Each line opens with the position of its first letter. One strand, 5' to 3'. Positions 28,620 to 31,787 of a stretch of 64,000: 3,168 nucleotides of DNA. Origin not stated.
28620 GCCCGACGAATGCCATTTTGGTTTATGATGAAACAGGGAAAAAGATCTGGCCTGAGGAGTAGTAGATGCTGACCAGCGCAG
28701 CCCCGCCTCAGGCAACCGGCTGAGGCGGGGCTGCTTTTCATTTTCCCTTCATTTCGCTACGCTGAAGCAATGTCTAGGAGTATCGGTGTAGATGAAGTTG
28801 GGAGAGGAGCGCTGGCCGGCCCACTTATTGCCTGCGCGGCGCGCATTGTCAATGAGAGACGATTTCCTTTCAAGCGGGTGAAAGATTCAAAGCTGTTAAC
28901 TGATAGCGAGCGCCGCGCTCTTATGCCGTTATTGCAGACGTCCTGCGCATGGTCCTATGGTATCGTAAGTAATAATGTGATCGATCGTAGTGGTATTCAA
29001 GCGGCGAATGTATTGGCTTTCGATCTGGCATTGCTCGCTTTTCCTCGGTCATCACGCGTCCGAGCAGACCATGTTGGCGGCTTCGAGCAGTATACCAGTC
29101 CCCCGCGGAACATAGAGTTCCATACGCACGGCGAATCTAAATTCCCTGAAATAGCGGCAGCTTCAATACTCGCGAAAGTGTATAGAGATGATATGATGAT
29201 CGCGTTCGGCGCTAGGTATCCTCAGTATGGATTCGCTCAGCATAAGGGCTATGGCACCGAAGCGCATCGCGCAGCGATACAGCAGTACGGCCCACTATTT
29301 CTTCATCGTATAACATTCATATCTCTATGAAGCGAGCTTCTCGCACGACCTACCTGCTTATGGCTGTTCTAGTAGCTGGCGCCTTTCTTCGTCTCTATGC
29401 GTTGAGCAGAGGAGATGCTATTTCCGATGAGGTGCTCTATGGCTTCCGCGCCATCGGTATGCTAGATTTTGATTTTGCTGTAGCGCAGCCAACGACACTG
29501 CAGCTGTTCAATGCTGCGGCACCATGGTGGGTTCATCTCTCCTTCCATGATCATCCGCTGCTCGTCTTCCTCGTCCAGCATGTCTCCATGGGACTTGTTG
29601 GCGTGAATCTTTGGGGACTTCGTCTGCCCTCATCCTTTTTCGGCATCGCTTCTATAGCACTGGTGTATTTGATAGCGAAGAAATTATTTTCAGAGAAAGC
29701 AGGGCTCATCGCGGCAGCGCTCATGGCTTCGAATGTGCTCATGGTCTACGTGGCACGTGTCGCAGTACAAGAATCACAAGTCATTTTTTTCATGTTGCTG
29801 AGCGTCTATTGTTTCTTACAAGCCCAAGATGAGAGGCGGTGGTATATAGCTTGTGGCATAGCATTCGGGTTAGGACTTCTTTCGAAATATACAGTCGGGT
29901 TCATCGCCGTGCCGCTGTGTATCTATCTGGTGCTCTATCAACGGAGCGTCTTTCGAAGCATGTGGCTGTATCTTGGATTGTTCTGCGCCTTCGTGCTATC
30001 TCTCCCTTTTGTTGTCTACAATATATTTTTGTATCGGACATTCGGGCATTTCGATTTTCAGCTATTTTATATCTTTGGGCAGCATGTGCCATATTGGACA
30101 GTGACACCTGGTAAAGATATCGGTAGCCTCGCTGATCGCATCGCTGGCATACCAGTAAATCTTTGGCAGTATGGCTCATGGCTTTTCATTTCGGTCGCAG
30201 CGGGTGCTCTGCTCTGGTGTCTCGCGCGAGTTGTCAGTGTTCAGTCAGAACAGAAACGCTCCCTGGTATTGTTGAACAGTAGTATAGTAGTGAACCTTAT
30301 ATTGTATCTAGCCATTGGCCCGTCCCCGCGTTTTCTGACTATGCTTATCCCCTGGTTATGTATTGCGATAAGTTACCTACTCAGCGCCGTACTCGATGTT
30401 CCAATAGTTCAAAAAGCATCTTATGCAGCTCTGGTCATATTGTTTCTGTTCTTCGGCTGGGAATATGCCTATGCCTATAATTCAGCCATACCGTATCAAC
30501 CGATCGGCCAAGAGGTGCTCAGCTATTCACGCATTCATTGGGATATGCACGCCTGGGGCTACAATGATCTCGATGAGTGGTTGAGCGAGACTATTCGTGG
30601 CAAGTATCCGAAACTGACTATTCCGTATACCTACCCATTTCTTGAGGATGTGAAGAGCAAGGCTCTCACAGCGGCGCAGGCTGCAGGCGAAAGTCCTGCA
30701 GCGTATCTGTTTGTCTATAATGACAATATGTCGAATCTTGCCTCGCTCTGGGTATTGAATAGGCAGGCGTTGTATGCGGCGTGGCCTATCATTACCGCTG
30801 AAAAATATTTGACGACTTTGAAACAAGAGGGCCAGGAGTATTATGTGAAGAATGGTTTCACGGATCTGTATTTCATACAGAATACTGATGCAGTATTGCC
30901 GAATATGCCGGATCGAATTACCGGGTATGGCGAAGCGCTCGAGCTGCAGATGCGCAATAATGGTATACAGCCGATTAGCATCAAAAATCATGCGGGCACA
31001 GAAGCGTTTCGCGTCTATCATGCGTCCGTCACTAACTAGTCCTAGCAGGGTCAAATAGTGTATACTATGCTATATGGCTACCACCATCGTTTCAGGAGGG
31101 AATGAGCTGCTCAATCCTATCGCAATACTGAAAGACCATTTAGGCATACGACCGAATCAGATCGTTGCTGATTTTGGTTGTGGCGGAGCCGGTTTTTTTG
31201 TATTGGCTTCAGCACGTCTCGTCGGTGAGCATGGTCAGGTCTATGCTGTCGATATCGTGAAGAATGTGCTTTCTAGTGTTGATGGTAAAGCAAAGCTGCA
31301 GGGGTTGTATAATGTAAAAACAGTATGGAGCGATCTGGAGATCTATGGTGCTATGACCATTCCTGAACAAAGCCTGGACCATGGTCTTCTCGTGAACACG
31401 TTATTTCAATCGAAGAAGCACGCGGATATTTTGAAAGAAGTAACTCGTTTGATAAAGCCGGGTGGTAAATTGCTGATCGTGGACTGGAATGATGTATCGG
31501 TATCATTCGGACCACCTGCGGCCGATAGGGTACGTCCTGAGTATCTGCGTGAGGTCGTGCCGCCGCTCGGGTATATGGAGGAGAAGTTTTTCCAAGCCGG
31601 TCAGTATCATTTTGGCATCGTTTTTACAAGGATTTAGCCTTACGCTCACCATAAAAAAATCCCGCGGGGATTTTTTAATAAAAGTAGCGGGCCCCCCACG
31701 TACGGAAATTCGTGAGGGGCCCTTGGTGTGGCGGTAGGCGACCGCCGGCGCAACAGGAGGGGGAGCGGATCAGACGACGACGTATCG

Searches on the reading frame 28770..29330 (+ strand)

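Call 72: search_protein_families(library=pfam, proteins=[window:28770-29330:+], max_evalue=0.001)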
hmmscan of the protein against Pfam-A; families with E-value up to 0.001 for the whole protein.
window:28770-29330:+ (186 aa): 1 family
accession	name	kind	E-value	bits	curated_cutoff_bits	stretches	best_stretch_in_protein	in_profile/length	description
PF01351.25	RNase_HII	-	4.2e-32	112.1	25.8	1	5-183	1-196/199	Ribonuclease HII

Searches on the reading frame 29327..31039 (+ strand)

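Call 72: search_protein_families(library=pfam, proteins=[window:29327-31039:+], max_evalue=0.001)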
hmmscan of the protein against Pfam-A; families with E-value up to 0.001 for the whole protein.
window:29327-31039:+ (570 aa): 2 families
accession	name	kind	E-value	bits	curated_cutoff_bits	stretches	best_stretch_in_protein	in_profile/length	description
PF13231.12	PMT_2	-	1e-30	107.5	26.1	1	75-231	1-160/160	Dolichyl-phosphate-mannose-protein mannosyltransferase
PF02366.24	PMT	-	1.1e-16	61.6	22.7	1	92-236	79-238/245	Dolichyl-phosphate-mannose-protein mannosyltransferase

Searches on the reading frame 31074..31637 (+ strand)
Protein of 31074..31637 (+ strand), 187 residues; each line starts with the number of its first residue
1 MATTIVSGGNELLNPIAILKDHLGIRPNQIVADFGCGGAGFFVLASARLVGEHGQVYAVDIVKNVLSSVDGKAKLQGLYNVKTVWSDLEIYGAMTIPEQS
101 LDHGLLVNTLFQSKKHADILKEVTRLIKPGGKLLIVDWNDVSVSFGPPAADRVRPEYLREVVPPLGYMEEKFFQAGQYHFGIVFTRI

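Call 72: search_protein_families(library=pfam, proteins=[window:31074-31637:+], max_evalue=0.001)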
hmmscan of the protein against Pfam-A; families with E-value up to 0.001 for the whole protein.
window:31074-31637:+ (187 aa): 7 families
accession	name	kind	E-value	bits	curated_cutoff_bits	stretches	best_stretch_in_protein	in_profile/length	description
PF08241.18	Methyltransf_11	-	1.1e-11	45.6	21.2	1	33-135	2-95/95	Methyltransferase domain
PF13847.12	Methyltransf_31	-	1.3e-11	44.8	27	1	26-139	2-113/145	Methyltransferase domain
PF01209.24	Ubie_methyltran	-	6.2e-10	39.3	20.1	1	25-168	45-180/233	ubiE/COQ5 methyltransferase family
PF13649.12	Methyltransf_25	-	7e-10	39.9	27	1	31-131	1-97/97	Methyltransferase domain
PF05175.20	MTS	-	3.2e-05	24.1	23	1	18-137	22-140/170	Methyltransferase small domain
PF08242.18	Methyltransf_12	-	5.7e-05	24.2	30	1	33-133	2-98/98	Methyltransferase domain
PF05148.21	Methyltransf_8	-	0.00066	20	27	0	14-62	58-102/219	Hypothetical methyltransferase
